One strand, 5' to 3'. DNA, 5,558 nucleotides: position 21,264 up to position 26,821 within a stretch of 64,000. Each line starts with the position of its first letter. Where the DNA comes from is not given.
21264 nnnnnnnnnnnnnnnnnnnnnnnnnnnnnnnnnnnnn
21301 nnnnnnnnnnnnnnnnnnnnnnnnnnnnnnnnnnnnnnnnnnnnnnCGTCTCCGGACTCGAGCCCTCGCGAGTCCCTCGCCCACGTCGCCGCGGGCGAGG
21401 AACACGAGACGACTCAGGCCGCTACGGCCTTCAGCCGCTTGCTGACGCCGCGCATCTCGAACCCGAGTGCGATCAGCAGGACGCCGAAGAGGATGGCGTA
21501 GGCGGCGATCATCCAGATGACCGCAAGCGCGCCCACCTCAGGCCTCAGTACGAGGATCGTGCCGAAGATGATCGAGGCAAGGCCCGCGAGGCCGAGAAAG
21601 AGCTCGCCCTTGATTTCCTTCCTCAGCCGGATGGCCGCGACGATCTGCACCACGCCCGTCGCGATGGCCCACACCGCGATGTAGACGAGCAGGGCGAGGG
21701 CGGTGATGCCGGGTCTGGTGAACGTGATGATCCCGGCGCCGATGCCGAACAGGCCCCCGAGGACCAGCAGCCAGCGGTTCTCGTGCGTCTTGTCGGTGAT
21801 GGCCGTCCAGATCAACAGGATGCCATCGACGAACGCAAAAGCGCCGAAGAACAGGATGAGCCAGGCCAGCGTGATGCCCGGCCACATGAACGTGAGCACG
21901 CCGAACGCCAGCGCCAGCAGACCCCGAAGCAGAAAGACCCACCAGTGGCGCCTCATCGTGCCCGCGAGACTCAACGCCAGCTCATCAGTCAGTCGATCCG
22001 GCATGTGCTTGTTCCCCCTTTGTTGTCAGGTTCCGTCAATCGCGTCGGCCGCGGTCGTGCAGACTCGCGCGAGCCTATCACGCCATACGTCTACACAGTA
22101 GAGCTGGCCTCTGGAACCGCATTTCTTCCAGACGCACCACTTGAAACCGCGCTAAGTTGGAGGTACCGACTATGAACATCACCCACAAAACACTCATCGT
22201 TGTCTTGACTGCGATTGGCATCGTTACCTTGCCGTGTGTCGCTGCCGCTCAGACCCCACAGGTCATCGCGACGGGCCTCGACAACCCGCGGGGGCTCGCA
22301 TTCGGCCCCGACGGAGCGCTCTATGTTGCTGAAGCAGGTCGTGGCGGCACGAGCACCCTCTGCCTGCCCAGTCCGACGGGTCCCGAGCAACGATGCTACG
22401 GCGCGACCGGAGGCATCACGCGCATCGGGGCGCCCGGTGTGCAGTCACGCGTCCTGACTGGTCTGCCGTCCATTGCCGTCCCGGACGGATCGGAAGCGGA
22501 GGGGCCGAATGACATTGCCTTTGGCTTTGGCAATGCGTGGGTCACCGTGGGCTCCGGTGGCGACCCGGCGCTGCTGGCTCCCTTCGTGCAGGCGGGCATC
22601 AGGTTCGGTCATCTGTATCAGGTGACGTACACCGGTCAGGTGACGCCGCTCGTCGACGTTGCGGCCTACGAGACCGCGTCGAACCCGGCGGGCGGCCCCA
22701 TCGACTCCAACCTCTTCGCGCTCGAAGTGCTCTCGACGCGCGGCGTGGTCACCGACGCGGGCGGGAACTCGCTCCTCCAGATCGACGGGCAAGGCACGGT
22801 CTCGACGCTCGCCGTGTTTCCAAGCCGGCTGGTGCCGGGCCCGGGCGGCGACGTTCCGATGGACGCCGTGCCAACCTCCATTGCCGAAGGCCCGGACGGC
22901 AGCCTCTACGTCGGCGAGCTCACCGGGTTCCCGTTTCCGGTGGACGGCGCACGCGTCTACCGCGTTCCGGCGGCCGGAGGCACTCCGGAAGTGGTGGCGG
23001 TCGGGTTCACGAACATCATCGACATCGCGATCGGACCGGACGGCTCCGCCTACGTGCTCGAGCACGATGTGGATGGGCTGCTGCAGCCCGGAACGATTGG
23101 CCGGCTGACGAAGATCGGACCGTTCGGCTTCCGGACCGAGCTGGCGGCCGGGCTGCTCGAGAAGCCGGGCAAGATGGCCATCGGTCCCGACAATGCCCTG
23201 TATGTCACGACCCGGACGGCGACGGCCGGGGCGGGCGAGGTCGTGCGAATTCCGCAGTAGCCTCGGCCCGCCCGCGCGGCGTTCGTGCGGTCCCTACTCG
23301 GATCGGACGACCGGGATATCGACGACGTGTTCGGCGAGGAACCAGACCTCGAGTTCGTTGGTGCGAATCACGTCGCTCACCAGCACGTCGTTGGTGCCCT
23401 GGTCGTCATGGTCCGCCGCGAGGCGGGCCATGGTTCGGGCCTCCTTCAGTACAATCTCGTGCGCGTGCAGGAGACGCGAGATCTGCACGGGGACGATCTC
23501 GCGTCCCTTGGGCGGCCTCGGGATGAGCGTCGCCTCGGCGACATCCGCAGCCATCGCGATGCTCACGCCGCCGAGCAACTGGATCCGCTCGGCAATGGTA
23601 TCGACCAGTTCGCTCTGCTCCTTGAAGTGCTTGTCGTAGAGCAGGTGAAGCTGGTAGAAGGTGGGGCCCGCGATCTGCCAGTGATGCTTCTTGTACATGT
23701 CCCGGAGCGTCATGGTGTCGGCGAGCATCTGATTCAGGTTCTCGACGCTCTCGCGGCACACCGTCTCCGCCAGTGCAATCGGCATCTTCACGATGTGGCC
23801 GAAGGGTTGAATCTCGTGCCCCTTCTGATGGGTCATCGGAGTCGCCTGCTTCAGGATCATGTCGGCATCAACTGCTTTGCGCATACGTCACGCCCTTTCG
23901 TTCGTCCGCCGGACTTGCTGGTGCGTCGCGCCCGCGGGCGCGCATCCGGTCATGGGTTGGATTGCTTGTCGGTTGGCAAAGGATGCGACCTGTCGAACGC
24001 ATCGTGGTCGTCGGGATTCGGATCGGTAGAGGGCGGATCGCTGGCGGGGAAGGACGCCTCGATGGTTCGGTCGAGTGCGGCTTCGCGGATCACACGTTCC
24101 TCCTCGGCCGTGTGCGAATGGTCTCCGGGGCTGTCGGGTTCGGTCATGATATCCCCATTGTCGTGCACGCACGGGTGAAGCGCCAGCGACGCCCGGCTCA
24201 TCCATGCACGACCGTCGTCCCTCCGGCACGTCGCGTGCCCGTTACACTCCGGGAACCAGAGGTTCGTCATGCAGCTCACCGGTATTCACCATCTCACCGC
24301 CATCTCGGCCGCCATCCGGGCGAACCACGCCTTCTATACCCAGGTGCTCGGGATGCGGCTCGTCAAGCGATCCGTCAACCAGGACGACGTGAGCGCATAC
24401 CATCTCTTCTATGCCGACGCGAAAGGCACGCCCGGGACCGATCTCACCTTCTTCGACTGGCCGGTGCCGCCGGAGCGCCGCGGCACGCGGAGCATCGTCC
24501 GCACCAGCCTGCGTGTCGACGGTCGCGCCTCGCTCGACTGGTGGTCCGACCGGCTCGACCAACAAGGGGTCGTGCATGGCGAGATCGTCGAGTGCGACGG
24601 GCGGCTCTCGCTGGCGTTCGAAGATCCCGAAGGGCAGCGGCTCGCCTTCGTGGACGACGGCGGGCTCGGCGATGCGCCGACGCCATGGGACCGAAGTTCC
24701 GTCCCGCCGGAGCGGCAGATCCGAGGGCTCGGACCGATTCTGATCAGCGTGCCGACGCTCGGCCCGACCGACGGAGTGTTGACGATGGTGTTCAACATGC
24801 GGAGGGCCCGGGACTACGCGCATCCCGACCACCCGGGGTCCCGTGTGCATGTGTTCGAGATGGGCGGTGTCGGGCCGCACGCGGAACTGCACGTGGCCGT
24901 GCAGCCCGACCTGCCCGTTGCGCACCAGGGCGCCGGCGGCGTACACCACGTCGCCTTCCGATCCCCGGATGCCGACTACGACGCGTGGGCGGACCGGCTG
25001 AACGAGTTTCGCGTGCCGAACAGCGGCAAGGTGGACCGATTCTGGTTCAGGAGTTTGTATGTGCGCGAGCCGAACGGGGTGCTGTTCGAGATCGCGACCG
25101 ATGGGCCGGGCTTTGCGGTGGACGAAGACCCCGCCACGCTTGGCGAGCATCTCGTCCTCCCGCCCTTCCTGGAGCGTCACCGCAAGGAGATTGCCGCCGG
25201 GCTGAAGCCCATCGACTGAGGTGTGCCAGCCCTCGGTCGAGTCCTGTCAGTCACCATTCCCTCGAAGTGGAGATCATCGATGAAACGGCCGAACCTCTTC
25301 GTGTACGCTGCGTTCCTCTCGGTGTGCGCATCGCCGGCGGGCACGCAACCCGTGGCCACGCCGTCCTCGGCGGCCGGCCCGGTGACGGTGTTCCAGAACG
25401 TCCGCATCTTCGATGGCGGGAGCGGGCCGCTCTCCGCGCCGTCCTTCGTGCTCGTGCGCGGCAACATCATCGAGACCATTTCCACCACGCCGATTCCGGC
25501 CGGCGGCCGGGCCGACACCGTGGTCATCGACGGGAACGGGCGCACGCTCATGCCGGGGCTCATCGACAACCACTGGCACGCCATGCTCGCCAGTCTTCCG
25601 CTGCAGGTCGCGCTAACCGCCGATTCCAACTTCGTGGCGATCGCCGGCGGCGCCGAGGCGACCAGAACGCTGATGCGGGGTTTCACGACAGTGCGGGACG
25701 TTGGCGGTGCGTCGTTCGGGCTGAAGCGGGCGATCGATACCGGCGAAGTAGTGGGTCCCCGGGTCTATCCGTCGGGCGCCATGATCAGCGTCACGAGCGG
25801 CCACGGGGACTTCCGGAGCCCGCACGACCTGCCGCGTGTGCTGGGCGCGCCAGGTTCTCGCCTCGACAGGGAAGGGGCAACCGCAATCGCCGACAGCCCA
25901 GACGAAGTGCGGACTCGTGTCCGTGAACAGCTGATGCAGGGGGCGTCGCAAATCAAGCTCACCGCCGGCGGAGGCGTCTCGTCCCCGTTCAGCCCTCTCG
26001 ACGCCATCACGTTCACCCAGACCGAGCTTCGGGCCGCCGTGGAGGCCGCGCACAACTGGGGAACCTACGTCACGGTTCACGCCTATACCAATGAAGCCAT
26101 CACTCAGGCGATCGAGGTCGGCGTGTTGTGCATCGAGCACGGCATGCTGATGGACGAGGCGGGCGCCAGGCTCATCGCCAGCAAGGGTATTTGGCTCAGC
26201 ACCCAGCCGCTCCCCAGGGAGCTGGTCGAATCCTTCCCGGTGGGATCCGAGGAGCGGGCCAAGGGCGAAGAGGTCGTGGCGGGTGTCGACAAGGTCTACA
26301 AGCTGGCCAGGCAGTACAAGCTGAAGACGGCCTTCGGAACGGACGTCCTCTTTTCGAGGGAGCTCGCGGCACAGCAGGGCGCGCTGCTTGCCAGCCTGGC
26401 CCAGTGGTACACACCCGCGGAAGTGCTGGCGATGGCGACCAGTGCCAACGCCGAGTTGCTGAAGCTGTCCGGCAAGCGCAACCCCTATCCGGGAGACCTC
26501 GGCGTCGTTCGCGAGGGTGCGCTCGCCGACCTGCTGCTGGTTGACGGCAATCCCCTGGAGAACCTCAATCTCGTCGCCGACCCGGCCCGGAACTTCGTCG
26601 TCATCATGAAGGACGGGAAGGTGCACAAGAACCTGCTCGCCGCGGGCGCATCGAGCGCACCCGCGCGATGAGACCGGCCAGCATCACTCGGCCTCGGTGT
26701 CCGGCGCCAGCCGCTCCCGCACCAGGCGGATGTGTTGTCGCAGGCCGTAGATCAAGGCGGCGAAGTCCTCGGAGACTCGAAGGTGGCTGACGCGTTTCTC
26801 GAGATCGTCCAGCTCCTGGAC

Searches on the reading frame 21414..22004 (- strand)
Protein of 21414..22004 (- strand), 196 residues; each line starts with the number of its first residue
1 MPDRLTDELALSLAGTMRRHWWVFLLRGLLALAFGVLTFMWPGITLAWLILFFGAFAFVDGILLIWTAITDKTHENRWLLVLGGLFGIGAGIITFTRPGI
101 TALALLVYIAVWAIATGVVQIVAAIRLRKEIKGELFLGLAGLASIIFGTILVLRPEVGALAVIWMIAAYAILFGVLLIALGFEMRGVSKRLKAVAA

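Call 10: search_protein_families(library=pfam, proteins=[window:21414-22004:-], max_evalue=0.01)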
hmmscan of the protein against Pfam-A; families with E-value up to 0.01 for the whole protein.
window:21414-22004:- (196 aa): 1 family
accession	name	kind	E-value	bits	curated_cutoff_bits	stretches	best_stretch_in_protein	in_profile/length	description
PF03729.18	DUF308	-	3.5e-28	98.1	25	3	26-95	1-72/73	Short repeat of unknown function (DUF308)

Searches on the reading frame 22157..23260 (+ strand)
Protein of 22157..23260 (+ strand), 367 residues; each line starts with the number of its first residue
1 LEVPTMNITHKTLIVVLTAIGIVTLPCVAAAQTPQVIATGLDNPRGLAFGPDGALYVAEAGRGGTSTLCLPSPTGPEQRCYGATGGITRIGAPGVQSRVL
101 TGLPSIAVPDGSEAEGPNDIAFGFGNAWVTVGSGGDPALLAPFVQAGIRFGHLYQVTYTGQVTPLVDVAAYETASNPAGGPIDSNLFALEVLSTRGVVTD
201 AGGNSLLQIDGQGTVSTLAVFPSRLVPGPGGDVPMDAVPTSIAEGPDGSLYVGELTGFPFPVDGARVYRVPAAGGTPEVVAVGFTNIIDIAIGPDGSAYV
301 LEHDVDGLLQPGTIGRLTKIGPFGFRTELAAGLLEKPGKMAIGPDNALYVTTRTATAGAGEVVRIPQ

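Call 10: search_protein_families(library=pfam, proteins=[window:22157-23260:+], max_evalue=0.01)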
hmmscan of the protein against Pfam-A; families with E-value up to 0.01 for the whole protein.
window:22157-23260:+ (367 aa): 4 families
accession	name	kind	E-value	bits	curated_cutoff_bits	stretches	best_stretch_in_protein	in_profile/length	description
PF01436.27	NHL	-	6.9e-06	26.3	20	0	41-61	1-21/28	NHL repeat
PF24684.1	Vgb_lyase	-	0.0002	20.7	50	0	235-281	95-145/290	Virginiamycin B lyase family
PF07995.17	GSDH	-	0.0015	18.3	25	0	30-66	169-206/332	Glucose / Sorbosone dehydrogenase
PF23500.1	DUF7133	-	0.008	16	27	0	239-252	331-344/385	Domain of unknown function (DUF7133)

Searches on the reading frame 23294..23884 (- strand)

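Call 10: search_protein_families(library=pfam, proteins=[window:23294-23884:-], max_evalue=0.01)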
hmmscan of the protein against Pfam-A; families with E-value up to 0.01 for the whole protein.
window:23294-23884:- (196 aa): 1 family
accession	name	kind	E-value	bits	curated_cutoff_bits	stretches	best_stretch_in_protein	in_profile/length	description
PF00210.30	Ferritin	-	2e-27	96.3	24.5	1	48-190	2-139/142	Ferritin-like domain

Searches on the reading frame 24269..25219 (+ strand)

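Call 74: search_protein_families(library=pfam, proteins=[window:24269-25219:+], max_evalue=0.0001)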
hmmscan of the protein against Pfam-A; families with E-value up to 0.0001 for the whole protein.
window:24269-25219:+ (316 aa): 1 family
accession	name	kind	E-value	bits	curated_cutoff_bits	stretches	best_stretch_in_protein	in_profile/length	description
PF00903.31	Glyoxalase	-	2e-16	60.9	20.6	2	5-127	1-121/121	Glyoxalase/Bleomycin resistance protein/Dioxygenase superfamily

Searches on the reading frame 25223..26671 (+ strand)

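Call 74: search_protein_families(library=pfam, proteins=[window:25223-26671:+], max_evalue=0.0001)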
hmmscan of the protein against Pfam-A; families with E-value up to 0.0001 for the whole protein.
window:25223-26671:+ (482 aa): 2 families
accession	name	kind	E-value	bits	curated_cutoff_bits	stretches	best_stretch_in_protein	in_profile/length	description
PF01979.26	Amidohydro_1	-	4.8e-36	125.1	25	1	108-467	1-344/345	Amidohydrolase family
PF07969.17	Amidohydro_3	-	8.4e-11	42.4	29.7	0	227-445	215-449/472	Amidohydrolase family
